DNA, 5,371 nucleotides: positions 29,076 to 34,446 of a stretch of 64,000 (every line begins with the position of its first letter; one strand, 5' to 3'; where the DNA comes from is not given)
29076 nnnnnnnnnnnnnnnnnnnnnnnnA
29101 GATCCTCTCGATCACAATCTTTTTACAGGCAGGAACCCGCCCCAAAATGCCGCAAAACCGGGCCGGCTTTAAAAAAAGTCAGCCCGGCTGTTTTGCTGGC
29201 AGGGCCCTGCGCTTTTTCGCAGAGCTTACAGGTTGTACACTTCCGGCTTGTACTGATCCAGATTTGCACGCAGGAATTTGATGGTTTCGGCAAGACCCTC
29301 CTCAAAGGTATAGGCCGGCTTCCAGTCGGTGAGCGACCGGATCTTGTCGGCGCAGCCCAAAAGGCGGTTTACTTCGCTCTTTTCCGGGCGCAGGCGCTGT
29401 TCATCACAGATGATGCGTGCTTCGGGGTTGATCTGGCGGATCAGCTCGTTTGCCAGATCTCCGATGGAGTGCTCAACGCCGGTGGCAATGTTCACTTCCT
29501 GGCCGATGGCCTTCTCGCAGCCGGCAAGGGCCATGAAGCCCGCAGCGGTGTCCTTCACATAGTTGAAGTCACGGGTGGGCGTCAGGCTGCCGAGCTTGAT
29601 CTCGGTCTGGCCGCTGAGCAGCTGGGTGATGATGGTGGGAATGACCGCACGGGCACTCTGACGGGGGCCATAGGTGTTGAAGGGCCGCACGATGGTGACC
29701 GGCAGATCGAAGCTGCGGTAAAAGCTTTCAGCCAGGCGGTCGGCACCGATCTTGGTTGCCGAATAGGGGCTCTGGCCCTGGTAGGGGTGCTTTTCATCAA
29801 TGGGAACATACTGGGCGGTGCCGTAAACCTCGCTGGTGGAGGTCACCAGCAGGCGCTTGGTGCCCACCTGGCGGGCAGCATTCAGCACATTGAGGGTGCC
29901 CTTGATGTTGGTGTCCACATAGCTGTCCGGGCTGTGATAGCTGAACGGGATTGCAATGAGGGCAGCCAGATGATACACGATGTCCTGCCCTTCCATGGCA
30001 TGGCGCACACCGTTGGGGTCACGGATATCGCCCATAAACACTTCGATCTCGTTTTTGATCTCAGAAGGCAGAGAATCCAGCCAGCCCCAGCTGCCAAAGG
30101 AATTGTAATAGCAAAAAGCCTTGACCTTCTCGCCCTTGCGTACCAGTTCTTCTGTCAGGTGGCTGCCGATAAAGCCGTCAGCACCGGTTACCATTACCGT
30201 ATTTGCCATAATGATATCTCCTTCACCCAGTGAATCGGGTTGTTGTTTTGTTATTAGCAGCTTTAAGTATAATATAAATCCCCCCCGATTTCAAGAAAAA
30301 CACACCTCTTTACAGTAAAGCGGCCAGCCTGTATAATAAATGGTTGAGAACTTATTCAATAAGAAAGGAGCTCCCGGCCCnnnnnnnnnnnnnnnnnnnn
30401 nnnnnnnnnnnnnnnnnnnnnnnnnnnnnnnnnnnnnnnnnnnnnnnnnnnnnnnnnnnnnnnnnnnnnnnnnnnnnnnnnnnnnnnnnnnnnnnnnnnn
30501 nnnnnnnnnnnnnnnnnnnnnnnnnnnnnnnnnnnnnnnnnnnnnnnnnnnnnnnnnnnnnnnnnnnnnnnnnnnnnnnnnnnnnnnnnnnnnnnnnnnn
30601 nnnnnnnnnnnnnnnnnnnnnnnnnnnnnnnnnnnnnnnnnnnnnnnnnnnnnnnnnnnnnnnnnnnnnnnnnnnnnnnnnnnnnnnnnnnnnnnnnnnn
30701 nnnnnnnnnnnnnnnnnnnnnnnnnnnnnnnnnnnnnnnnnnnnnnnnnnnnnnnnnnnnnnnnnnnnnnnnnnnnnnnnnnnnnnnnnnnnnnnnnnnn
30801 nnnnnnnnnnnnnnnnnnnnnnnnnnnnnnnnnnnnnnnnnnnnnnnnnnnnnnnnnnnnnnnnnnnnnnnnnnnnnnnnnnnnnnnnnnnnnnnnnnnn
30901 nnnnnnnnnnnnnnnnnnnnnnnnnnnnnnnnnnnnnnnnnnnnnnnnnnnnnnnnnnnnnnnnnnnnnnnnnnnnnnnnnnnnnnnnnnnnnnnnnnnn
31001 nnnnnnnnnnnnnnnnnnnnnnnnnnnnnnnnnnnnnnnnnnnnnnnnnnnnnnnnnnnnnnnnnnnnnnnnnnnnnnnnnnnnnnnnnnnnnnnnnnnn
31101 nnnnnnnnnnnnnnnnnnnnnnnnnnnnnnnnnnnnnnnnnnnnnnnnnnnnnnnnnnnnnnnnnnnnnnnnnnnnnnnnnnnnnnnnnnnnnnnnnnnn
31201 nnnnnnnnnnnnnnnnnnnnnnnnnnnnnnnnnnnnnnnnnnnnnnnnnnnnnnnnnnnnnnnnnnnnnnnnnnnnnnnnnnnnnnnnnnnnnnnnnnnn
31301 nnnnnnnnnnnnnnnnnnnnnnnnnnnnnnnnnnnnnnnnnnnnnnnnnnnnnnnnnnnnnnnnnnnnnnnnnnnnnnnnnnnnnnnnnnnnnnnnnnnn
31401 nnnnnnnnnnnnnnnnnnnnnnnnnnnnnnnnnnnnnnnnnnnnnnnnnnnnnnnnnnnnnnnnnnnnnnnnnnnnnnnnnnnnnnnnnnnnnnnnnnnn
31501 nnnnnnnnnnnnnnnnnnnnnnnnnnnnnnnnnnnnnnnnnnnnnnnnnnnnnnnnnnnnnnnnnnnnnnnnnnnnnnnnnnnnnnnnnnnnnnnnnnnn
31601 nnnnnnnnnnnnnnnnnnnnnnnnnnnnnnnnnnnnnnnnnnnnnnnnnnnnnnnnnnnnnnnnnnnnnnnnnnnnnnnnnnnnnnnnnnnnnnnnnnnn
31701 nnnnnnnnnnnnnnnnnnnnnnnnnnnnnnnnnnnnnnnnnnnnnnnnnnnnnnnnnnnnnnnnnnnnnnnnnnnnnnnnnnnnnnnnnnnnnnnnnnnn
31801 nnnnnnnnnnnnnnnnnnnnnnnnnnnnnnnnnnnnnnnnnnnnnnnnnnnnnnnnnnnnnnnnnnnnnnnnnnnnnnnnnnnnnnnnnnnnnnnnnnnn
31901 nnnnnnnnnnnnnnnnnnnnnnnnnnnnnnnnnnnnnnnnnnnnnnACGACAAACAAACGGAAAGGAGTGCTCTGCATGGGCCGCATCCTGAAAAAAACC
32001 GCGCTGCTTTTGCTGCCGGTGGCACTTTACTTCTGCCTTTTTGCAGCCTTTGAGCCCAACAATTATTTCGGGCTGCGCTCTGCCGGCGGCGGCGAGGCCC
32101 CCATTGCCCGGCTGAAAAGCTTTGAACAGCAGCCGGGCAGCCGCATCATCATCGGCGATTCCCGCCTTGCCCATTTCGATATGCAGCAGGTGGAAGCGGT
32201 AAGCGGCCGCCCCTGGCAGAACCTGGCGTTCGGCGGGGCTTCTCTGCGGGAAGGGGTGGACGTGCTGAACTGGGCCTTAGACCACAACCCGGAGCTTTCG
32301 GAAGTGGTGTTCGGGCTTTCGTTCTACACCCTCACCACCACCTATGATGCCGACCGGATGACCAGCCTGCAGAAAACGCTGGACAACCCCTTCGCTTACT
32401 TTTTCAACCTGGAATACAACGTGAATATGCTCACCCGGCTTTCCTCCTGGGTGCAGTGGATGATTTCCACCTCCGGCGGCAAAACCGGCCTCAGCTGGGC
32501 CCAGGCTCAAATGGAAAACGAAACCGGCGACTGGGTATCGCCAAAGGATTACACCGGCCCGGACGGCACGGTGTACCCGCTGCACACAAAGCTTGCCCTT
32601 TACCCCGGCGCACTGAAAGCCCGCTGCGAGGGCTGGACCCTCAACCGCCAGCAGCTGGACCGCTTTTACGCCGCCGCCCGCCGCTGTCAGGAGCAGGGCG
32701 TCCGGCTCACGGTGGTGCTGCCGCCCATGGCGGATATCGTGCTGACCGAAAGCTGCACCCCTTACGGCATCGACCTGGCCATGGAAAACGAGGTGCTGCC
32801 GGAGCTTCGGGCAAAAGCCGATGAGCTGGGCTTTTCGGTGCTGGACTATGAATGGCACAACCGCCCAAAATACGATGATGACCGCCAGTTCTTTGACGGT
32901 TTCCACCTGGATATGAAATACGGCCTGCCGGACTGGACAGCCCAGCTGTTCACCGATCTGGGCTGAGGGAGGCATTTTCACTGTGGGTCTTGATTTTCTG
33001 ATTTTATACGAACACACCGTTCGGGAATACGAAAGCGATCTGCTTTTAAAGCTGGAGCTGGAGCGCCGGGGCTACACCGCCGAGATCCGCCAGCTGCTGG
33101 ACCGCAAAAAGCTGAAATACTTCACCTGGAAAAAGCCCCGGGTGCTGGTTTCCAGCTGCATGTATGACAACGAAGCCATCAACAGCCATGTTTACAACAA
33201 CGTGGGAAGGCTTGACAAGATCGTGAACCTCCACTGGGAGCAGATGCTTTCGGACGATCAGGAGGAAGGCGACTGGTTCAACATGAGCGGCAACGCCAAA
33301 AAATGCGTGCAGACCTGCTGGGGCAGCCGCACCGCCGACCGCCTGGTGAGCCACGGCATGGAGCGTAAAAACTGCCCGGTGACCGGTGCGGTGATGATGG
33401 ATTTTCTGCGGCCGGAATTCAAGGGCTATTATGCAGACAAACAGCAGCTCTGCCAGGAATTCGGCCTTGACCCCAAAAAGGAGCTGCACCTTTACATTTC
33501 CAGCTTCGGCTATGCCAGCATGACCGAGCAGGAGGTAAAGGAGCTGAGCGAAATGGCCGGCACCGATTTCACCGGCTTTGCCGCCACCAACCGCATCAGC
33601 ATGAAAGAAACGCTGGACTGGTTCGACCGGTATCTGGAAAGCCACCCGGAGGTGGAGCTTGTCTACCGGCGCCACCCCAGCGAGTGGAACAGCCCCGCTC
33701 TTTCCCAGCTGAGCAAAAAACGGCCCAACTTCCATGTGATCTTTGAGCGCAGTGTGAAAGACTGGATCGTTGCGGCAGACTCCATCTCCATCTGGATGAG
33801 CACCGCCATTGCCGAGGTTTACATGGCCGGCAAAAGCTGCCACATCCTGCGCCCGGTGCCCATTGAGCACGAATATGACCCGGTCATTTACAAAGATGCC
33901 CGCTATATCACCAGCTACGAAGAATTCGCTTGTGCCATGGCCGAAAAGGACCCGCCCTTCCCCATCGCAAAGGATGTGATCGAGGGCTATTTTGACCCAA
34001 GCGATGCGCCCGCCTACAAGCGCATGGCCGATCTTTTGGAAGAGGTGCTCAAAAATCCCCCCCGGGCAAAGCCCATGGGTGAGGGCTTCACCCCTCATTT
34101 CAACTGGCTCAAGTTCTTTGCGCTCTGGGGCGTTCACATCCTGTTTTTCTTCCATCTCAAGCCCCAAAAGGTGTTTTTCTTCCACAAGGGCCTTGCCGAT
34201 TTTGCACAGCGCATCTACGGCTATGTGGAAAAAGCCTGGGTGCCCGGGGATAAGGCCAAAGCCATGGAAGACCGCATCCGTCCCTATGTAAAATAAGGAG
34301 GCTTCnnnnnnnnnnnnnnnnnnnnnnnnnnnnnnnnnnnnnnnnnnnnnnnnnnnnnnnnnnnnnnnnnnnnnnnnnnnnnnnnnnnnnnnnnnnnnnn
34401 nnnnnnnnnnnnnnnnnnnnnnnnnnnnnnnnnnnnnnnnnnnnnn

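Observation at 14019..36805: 23-kb legionaminic-acid-type surface-glycan locus built as two divergent operons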

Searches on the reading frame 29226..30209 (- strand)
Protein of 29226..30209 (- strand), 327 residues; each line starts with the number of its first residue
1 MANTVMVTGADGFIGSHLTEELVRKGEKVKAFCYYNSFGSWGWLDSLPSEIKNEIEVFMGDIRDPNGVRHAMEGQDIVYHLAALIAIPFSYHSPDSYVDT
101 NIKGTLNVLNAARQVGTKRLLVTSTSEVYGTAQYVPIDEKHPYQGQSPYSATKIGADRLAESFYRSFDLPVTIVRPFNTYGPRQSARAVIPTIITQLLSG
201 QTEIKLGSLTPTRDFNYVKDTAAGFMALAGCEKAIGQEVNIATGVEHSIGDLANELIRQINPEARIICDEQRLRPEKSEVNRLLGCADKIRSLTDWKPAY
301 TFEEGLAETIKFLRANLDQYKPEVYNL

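Call 4: search_protein_families(library=pfam, proteins=[window:29226-30209:-])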
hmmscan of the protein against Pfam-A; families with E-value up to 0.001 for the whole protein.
window:29226-30209:- (327 aa): 9 families
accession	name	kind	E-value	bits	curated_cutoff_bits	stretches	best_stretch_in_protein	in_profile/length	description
PF16363.11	GDP_Man_Dehyd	-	6.3e-72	243.3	27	1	6-309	1-332/332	GDP-mannose 4,6 dehydratase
PF01370.27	Epimerase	-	3.1e-53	181.1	20.9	1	5-242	1-240/240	NAD dependent epimerase/dehydratase family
PF01073.25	3Beta_HSD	-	4.1e-24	85.5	22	1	6-222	1-222/280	3-beta hydroxysteroid dehydrogenase/isomerase family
PF02719.21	Polysacc_synt_2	-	5.5e-19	68.9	20.2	1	5-262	1-249/293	Polysaccharide biosynthesis protein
PF07993.18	NAD_binding_4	-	2.2e-16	60.2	20.1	1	7-183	1-211/258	Male sterility protein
PF13460.12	NAD_binding_10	-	1.5e-14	54.8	27.2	1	9-178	1-145/184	NAD(P)H-binding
PF04321.23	RmlD_sub_bind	-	3.4e-09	36.7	27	1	4-157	2-133/287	RmlD substrate binding domain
PF00106.31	adh_short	-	2e-07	31.1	26.6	1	4-163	2-163/195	short chain dehydrogenase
PF05368.20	NmrA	-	0.00014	22.1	27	1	2-124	2-106/298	NmrA-like family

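Call 6: search_protein_families(library=ncbifam, proteins=[window:29226-30209:-], max_evalue=0.01)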
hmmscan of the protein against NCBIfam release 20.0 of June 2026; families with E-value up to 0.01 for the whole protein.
window:29226-30209:- (327 aa): 39 families (the best 25 are shown)
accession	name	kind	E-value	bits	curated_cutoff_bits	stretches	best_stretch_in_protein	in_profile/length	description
TIGR04180.1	EDH_00030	hypoth_equivalog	9.6e-154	510.7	475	1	5-300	1-296/297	NAD-dependent 4,6-dehydratase LegB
TIGR01181.1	dTDP_gluc_dehyt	equivalog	8e-47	159.9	365.1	1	5-321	2-319/321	dTDP-glucose 4,6-dehydratase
TIGR01179.1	galE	equivalog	7.3e-35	120.3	262.3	1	5-310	2-322/332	UDP-glucose 4-epimerase GalE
TIGR01472.1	gmd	equivalog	8.6e-27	94.2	415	1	5-308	3-333/342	GDP-mannose 4,6-dehydratase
TIGR02622.1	CDP_4_6_dhtase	equivalog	2.3e-26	92.8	278.45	1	3-317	5-334/352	CDP-glucose 4,6-dehydratase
NF007490.0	PRK10084.1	subfamily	1.1e-25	90.4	649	1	5-317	3-338/361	dTDP-glucose 4,6-dehydratase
TIGR03466.1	HpnA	hypoth_equivalog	1.4e-25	89.9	367.65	1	4-201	2-192/327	hopanoid-associated sugar epimerase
NF007582.0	PRK10217.1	equivalog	1.6e-25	90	698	1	4-321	3-339/355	dTDP-glucose 4,6-dehydratase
NF011728.1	PRK15181.1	equivalog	3.1e-24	85.6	760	1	5-312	18-336/348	Vi polysaccharide biosynthesis UDP-N-acetylglucosaminuronic acid C-4 epimerase TviC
NF042422.1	oxyalk_red_OleD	equivalog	6.1e-21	75.1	580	1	5-260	3-250/329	2-alkyl-3-oxoalkanoate reductase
NF042423.1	oxyalk_red_Shew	equivalog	7.4e-21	74.6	580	1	3-224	9-216/331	2-alkyl-3-oxoalkanoate reductase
NF052578.1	StrlDmthSdmBMthl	equivalog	1.2e-20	74.5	600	1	4-254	2-239/328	sterol demethylase protein SdmB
NF007956.0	PRK10675.1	subfamily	1.3e-19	70.6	394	1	4-185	2-186/338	UDP-glucose 4-epimerase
TIGR03589.1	PseB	equivalog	2e-19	69.7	407.75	1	3-262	5-246/324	UDP-N-acetylglucosamine 4,6-dehydratase (inverting)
NF047922.1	GDPFucSynFcl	equivalog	8.7e-19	68.1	500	1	78-313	57-301/308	GDP-L-fucose synthase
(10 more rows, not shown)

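Call 41: search_solved_structures(query=window:29226-30209:-, max_evalue=1e-30)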
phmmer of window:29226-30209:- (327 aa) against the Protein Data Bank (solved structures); distinct sequences matched with E-value up to 1e-30: 11.
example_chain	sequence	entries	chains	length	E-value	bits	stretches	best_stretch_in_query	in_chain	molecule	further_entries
6pmh_A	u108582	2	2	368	5.9e-36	127.6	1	4-318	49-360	UDP-glucose 4-epimerase related protein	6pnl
6bi4_A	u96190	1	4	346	3.4e-34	121.8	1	3-322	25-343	dTDP-glucose 4,6-dehydratase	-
8rdg_A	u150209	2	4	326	1.5e-33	119.6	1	5-313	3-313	SDR family NAD(P)-dependent oxidoreductase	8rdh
8rdi_A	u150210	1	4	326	5.5e-33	117.8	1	5-313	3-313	SDR family NAD(P)-dependent oxidoreductase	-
8shh_A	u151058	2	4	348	1.1e-32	116.8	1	5-322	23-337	dTDP-glucose 4,6-dehydratase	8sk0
1r66_A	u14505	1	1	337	1.2e-32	116.7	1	5-322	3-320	TDP-glucose-4,6-dehydratase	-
1r6d_A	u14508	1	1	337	2.3e-32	115.7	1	5-322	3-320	TDP-glucose-4,6-dehydratase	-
6dnt_A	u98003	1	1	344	4.3e-32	114.9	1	4-314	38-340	NAD-dependent epimerase/dehydratase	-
6bwl_A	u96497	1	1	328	1.1e-31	113.6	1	5-315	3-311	Pal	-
8vr2_A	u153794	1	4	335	3e-31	112.1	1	4-319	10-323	NAD-dependent epimerase/dehydratase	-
4lk3_A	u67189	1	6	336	9.9e-31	110.4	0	4-319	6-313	UDP-glucuronic acid decarboxylase 1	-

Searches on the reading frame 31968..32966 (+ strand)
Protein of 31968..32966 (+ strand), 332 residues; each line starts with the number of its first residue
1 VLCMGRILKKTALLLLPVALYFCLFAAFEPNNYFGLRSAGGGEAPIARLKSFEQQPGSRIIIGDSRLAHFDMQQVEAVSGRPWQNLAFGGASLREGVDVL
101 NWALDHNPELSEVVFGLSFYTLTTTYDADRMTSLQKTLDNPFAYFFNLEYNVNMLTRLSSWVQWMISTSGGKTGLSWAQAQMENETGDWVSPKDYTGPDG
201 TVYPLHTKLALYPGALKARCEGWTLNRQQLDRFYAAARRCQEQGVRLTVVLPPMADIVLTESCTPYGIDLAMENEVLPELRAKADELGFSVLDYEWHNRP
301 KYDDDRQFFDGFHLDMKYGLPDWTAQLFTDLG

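Call 4: search_protein_families(library=pfam, proteins=[window:31968-32966:+])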
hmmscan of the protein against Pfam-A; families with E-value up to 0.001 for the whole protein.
window:31968-32966:+ (332 aa): 0 families

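Call 6: search_protein_families(library=ncbifam, proteins=[window:31968-32966:+], max_evalue=0.01)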
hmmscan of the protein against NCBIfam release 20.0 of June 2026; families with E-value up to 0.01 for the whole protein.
window:31968-32966:+ (332 aa): 0 families

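Call 28: search_protein_families(library=pfam, proteins=[window:31968-32966:+], max_evalue=0.1)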
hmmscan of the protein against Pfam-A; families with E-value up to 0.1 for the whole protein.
window:31968-32966:+ (332 aa): 0 families

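Call 68: search_solved_structures(query=A3, max_evalue=10, show_alignments=2)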
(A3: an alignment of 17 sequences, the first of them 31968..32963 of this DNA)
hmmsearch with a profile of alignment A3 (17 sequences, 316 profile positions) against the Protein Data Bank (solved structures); distinct sequences matched with E-value up to 10: 5.
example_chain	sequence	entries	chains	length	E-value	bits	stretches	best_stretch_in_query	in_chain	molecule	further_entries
8g8i_A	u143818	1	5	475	0.19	14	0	96-155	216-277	C3HR3_9r_shift4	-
5wk1_A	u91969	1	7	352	0.49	12.6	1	254-301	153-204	Major Capsid Protein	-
7esv_B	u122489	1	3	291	0.97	11.7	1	209-250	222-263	Packaging NTPase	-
7esp_A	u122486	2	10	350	1.2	11.4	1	209-250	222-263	Packaging NTPase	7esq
7eso_A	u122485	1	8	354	1.2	11.3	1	209-250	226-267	Packaging NTPase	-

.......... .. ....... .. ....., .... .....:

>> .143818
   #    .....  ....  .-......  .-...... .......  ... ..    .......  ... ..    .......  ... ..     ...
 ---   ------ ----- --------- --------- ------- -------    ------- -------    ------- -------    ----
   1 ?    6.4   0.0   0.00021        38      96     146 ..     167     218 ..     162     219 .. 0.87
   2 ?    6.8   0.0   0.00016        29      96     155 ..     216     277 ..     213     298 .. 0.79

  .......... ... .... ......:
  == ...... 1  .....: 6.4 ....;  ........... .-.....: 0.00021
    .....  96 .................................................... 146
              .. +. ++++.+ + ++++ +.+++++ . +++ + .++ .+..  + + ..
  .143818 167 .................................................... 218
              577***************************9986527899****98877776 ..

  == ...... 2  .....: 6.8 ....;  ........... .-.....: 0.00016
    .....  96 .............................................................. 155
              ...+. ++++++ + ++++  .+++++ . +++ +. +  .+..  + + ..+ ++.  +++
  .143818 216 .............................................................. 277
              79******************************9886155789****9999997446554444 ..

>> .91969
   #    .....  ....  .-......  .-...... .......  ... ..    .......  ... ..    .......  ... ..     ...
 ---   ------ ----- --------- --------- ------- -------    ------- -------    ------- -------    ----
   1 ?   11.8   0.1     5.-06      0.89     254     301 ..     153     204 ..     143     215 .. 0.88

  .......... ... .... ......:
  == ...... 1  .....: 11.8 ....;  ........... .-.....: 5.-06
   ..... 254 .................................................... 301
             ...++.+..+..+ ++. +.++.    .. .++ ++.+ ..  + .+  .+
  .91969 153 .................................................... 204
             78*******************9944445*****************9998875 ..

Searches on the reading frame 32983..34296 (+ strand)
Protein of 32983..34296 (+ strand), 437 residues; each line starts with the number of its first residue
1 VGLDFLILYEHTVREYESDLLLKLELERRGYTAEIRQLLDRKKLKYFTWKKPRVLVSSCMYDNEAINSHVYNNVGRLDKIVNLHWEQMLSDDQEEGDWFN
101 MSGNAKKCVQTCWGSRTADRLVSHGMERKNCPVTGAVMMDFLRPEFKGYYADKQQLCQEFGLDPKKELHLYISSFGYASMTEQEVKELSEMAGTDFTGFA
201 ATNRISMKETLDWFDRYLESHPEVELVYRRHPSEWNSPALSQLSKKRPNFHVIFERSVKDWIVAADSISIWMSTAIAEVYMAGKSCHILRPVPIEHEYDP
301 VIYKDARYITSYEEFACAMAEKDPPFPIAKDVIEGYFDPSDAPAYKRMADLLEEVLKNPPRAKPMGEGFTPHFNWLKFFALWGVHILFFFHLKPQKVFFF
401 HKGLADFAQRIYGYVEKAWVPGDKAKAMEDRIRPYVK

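Call 4: search_protein_families(library=pfam, proteins=[window:32983-34296:+])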
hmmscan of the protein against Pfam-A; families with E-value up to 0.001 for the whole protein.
window:32983-34296:+ (437 aa): 0 families

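Call 6: search_protein_families(library=ncbifam, proteins=[window:32983-34296:+], max_evalue=0.01)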
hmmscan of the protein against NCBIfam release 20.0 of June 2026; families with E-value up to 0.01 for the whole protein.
window:32983-34296:+ (437 aa): 2 families
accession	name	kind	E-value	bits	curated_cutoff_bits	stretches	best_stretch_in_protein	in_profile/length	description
TIGR04396.2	surf_polysacc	subfamily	1.9e-77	261.3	125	1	6-363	2-370/427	surface carbohydrate biosynthesis protein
NF046086.1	BFO_1060_trans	domain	1.1e-23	83.9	200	1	6-320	3-319/365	BFO_1060 family glycosyltransferase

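Call 42: search_solved_structures(query=window:32983-34296:+, max_evalue=1)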
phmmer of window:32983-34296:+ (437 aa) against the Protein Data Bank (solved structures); distinct sequences matched with E-value up to 1: 1.
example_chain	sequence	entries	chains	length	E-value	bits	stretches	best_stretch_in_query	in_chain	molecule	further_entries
8wcf_A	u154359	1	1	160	0.0011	21.8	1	55-128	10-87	Molecular chaperone Tir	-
